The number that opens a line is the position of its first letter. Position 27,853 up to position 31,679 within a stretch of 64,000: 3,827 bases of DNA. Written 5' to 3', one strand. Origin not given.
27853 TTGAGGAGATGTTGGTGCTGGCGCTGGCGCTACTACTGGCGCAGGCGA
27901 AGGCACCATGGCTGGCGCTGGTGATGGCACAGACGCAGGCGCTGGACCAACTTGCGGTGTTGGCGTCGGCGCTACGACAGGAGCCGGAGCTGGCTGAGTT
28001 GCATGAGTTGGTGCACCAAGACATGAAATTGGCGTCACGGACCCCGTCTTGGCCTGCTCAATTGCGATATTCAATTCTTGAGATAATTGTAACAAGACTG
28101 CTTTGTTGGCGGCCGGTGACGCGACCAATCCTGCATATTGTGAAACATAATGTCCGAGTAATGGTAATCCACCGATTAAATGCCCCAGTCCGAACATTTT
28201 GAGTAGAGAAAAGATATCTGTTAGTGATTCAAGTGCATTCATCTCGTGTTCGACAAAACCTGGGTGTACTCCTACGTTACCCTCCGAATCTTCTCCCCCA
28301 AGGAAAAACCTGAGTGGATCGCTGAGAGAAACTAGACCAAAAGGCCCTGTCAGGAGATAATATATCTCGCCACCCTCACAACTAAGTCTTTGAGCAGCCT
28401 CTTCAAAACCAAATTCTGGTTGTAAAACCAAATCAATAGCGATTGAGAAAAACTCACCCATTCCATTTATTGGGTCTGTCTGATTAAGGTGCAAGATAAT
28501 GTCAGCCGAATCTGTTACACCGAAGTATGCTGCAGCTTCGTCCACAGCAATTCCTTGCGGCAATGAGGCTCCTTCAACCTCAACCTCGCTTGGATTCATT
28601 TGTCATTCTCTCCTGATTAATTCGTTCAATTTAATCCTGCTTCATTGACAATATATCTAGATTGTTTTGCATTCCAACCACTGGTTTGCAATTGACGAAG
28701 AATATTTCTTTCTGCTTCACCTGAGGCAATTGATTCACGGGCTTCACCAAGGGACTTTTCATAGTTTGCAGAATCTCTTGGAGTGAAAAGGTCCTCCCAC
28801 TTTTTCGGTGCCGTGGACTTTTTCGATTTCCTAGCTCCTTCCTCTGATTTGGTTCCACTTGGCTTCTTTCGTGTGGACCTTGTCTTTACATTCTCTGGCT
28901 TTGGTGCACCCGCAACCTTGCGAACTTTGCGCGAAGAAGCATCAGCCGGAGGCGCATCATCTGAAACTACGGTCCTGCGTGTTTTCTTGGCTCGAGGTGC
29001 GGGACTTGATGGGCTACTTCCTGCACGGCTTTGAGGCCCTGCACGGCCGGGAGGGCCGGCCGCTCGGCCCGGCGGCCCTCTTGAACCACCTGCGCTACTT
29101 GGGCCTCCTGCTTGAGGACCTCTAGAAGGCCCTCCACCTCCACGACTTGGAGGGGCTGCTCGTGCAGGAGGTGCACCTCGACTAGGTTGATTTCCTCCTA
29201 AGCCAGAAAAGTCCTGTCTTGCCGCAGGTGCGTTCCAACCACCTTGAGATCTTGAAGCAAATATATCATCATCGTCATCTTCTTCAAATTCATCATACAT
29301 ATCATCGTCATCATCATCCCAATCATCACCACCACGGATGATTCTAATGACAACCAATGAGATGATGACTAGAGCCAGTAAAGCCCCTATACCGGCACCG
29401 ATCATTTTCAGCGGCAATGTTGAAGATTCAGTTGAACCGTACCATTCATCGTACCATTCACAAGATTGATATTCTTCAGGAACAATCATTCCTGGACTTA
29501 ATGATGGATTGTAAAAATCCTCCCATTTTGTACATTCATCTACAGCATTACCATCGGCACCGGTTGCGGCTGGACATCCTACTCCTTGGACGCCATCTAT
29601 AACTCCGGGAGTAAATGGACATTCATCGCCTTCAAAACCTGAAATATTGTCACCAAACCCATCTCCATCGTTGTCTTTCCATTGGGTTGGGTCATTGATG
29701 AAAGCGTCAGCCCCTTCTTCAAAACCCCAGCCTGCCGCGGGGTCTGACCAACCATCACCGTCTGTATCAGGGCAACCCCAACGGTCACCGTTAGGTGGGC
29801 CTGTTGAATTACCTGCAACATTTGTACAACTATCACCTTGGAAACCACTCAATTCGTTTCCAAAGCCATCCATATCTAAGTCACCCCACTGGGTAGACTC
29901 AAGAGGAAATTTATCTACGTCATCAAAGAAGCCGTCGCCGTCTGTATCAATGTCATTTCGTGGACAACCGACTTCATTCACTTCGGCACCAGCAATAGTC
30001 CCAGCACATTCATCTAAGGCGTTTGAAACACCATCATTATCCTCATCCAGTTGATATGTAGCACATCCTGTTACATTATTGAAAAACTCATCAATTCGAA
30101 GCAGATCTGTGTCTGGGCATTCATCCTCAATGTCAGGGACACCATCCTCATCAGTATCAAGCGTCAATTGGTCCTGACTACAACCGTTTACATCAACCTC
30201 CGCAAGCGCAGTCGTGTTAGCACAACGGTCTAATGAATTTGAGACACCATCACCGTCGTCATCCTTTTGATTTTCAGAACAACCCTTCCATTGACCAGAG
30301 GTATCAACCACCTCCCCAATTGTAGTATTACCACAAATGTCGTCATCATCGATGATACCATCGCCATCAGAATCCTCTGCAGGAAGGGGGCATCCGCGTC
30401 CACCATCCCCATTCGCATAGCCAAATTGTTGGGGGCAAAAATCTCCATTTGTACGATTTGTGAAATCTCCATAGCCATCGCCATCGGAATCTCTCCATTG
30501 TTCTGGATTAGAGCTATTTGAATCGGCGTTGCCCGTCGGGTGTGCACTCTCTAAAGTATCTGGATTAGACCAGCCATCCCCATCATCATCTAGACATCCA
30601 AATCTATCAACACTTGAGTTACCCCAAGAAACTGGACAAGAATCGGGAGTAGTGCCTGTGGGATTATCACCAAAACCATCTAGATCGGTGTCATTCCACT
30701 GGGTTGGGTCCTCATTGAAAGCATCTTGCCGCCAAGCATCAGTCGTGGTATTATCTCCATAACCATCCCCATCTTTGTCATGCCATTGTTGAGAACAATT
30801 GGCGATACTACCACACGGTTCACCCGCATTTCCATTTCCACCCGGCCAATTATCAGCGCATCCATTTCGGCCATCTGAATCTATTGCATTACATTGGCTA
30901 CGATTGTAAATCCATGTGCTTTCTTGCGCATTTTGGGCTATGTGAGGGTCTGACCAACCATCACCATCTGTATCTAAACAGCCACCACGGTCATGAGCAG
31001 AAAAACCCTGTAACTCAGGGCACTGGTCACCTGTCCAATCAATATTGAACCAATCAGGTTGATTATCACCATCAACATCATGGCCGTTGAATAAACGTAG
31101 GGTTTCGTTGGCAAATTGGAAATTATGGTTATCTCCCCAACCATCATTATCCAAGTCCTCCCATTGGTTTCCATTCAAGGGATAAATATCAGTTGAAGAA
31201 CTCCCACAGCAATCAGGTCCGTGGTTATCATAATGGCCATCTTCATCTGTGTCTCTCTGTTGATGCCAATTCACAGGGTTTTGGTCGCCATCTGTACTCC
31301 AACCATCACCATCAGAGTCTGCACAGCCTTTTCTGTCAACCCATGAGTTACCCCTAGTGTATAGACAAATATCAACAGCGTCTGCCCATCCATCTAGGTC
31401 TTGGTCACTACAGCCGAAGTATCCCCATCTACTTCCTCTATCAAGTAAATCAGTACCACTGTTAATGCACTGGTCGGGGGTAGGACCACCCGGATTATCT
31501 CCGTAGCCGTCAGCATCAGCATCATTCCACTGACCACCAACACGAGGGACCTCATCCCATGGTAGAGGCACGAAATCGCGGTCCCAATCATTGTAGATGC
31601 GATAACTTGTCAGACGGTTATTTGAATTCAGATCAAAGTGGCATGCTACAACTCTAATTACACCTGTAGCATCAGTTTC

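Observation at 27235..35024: Giant integrin/TSP3-like type-I membrane protein with a 250-aa poly-Asp then Gly/Pro/Arg then Lys-rich cytoplasmic tail, followed by a Pro-rich zinc-ribbon protein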

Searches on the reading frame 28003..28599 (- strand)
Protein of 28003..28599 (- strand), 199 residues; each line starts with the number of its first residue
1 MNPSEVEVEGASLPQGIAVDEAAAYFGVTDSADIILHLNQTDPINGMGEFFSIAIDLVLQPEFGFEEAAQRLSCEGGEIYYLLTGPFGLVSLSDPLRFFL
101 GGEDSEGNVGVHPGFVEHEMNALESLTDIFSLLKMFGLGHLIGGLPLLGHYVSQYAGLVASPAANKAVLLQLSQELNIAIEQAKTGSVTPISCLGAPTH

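Call 11: search_protein_families(library=pfam, proteins=[window:28003-28599:-], max_evalue=10)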
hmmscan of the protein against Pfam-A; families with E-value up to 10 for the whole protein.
seq(199 aa): 0 families

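Call 53: search_protein_representatives(alignment_id=A4)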
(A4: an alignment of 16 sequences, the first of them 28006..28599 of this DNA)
Query: 16 sequences, 198 profile positions. Proteins with E-value up to 0.001 (for the whole library): 115; up to 1e-10: 95; up to 1e-30: 52. The best 115 are listed.
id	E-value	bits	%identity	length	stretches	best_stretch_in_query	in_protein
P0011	1.6e-90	318.7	-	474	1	1-198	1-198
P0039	3.1e-86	304.7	-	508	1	1-198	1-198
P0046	1.1e-84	299.7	-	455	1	1-198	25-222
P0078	8.9e-75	267.3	-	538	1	7-197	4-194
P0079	2.3e-73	262.7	-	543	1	7-197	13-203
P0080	6.3e-73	261.3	-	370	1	3-173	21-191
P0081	1.4e-71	256.8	-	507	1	1-197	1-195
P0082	2.6e-70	252.7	-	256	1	7-197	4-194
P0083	5.6e-70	251.6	-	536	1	2-197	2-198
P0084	1.3e-68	247.2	-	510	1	3-197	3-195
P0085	4.7e-68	245.4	-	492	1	7-197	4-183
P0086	8.7e-68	244.5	-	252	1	4-197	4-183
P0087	4.9e-67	242.0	-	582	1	6-196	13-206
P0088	1.5e-66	240.4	-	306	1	2-197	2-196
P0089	4.6e-66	238.9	-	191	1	2-181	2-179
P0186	1.7e-05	41.2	-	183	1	36-175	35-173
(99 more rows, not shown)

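Call 79: search_protein_families(library=pfam, alignment_id=A4, max_evalue=10)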
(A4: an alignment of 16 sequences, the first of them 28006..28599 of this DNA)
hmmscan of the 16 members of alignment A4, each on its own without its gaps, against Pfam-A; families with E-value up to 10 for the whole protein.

A. member 1, window:28006-28599:- (198 aa): 0 families

B. families by the number of members that match (of 16 scanned): 4 families
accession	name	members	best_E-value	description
PF17762.8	HTH_ParB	1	0.15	ParB HTH domain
PF15461.11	BCD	1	0.23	Beta-carotene 15,15'-dioxygenase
PF00144.29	Beta-lactamase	1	0.27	Beta-lactamase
PF07106.19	TBPIP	1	0.3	TBPIP/Hop2 winged helix domain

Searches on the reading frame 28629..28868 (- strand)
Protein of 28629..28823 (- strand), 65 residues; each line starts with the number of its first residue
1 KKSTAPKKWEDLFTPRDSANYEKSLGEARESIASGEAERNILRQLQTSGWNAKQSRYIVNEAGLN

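Call 11: search_protein_families(library=pfam, proteins=[window:28629-28823:-], max_evalue=10)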
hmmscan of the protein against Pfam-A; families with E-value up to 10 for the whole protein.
seq(65 aa): 0 families

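Call 20: find_homologous_proteins(query=A2, max_evalue=0.1)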
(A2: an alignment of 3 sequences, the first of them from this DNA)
Query A2 (3 sequences) (80 aa, profile of the alignment): 12 proteins with E <= 0.1 among 93 candidates.
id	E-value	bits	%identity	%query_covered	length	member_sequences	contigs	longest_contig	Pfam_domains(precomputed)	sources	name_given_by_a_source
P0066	2.6e-27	112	41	61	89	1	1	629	-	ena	-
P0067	4.2e-27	112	70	84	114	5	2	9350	-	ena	-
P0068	7.9e-25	104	64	100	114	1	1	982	-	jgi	jgi:hypothetical protein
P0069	5.5e-24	102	74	68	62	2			-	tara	tara:strand:+ start:355 stop:543 length:189 start_codon:yes stop_codon:yes gene_type:complete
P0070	6.4e-24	102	76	68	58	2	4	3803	-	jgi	jgi:hypothetical protein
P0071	2.6e-23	100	36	80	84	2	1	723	-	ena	-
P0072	7.8e-23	98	57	96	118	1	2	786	-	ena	-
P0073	1.0e-18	85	41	86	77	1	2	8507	-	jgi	jgi:hypothetical protein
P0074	1.0e-18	85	76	57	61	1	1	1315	-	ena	-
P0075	4.5e-17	80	54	35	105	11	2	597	-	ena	-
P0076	7.1e-16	76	63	38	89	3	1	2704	-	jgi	jgi:hypothetical protein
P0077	1.0e-15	75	36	84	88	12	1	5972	-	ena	-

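Call 31: search_solved_structures(query=A2, max_evalue=10)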
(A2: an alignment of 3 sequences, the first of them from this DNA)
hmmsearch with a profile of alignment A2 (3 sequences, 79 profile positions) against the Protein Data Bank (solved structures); distinct sequences matched with E-value up to 10: 0.

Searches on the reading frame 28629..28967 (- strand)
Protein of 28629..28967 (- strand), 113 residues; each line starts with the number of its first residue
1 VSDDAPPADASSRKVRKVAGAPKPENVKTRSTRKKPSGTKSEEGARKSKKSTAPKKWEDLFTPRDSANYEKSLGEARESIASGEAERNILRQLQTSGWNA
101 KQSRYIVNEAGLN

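Call 55: predict_structure(alignment_id=A5)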
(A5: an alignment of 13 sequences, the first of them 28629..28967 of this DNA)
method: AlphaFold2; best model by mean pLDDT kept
length: 113 residues; sequences in the alignment: 13
mean_pLDDT: 71.7   pTM: 0.47
mean pLDDT of the five models: 71.7, 70.9, 70.4, 69.7, 69.2
residues with pLDDT >= 90: 37; 70-90: 20; 50-70: 37; < 50: 19
segments of 3 or more residues with pLDDT < 50: 1-3, 38-51
pLDDT, mean of each block of 10 residues (from residue 1): 55 56 58 52 45 68 88 92 92 92 91 75
secondary structure, 60 per line:
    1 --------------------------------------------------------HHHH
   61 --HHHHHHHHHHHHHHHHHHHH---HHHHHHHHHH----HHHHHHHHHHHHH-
elements in order: H57-60 H63-82 H86-95 H100-112
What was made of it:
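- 28629..28799 (-): Tail, residues 2076-2132: C-terminal three-helix domain (F2080, R2106, L2112, Q2113, G2116, W2117, Q2121, S2122, R2123 and I2125 invariant). AlphaFold pLDDT about 90, three helices (call 55).
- The tail end domain is predicted with pLDDT about 90 (call 55).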

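Call 57: fold_search(model_id=the predicted structure, library=pdb)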
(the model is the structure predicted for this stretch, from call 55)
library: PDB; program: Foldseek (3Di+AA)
matches with E <= 10: 53; with E <= 0.001: 0
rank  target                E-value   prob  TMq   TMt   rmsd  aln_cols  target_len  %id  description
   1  6zu5_LII              1.3e+00  0.33  0.33  0.38  10.9        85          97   14  Structure of the Paranosema locustae ribosome in complex with Lso2 (released 2020-11-04)
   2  9mr4_i                1.5e+00  0.28  0.32  0.35   9.7        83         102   11  NAC: Ribosome nascent chain complex(Oxa1L) (released 2025-08-20)
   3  8q7z_Bi               2.7e+00  0.20  0.31  0.35   8.6        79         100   10  Structure of the G. gallus 80S non-rotated ribosome (released 2024-08-28)
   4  6y2l_Lh               3.4e+00  0.09  0.22  0.21   8.9        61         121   20  Structure of human ribosome in POST state (released 2020-04-15)
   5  9zn0_D                3.6e+00  0.30  0.34  0.34   3.6        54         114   11  Crystal structure of the Commd10 S50E HN domain mutant in domain swapped conformation (released 2026-01-21)
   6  6zfw_B                3.6e+00  0.23  0.33  0.48   3.3        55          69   14  X-ray structure of the soluble N-terminal domain of T. cruzi PEX-14 (released 2020-12-09)
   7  9zmy_B                4.1e+00  0.25  0.33  0.33   3.6        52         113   12  Crystal structure of the human Commd10 HN domain in domain swapped conformation (released 2026-01-21)
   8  8cq7_AJ               4.1e+00  0.15  0.32  0.38   8.9        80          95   14  Crystal structure of phyllanthoside bound to the Candida albicans 80S ribosome (released 2024-09-11)
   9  8i9p_Li               4.4e+00  0.14  0.32  0.40   9.4        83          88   10  Cryo-EM structure of a Chaetomium thermophilum pre-60S ribosomal subunit - State Mak16 (released 2023-05-17)
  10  4hri_A                4.4e+00  0.13  0.27  0.13   3.4        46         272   17  Crystal structure of HetR in complex with a 21-bp palindromic DNA at the upstream of the hetP promoter from Anabaena (released 2013-04-17)
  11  9q1h_A                4.4e+00  0.10  0.21  0.33   6.1        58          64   17  A7 minibinder in complex with Abp2D (released 2025-09-17)
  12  3hwr_B                4.4e+00  0.04  0.16  0.08   9.2        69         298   17  Crystal structure of PanE/ApbA family ketopantoate reductase (YP_299159.1) from Ralstonia eutropha JMP134 at 2.15 A re (released 2009-06-30)
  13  7udk_A                4.6e+00  0.16  0.29  0.21   3.7        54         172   13  Crystal structure of designed helical repeat protein RPB_LRP2_R4 bound to LRPx4 peptide (released 2023-03-22)
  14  3i76_C                4.6e+00  0.08  0.26  0.15   5.4        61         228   13  The crystal structure of the orthorhombic form of the putative HAD-hydrolase YfnB from Bacillus subtilis bound to magn (released 2009-07-21)
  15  8eug_i                4.9e+00  0.13  0.31  0.36   9.2        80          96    9  Ytm1 associated nascent 60S ribosome State 3 (released 2022-11-30)
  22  6vm5                  5.3e+00  0.08  0.23  0.08   4.8        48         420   12  Structure of Moraxella osloensis Cap4 SAVED/CARF-domain containing receptor (released 2020-06-17)
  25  6zj3_Lx               5.6e+00  0.13  0.33  0.36   6.5        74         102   15  Cryo-EM structure of the highly atypical cytoplasmic ribosome of Euglena gracilis (released 2020-10-07)
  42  7c0j_A                8.6e+00  0.08  0.25  0.39   3.0        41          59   15  Crystal structure of chimeric mutant of GH5 in complex with Z-DNA (released 2020-12-16)
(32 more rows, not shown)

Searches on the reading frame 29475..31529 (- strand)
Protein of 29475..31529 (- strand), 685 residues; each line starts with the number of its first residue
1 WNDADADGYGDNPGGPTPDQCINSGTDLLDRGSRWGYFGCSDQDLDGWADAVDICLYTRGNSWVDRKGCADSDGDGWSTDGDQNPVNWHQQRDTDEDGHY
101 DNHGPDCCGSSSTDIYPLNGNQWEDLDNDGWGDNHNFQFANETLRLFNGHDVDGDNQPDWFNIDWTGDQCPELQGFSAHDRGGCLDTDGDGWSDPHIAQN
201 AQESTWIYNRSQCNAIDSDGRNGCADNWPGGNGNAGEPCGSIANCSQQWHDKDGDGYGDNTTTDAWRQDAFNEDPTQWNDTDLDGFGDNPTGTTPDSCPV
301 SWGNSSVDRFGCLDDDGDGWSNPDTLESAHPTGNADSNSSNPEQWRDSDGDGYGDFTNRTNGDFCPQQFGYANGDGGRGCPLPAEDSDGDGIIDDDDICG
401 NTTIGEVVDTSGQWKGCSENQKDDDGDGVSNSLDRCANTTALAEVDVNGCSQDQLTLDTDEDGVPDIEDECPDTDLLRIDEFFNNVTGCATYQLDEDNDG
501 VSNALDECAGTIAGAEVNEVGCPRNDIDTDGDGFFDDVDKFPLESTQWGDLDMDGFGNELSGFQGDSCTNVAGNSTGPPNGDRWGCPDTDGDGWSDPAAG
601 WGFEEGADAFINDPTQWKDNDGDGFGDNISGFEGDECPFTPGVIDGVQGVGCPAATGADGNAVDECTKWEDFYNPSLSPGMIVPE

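Call 81: search_solved_structures(query=window:29475-31529:-, max_evalue=0.001)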
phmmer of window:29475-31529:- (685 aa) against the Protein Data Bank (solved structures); distinct sequences matched with E-value up to 0.001: 0.
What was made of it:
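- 29475..31529 (-): Giant protein, residues 1166-1850: Cys-containing Asp-rich calcium-loop repeats (TSP3-like). No PDB sequence hit (call 81).
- Closest known: Thrombospondin type-3 repeat proteins, and Myxococcus MtsC. Different: There is no TSP C-terminal domain and no PDB sequence hit (call 81).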
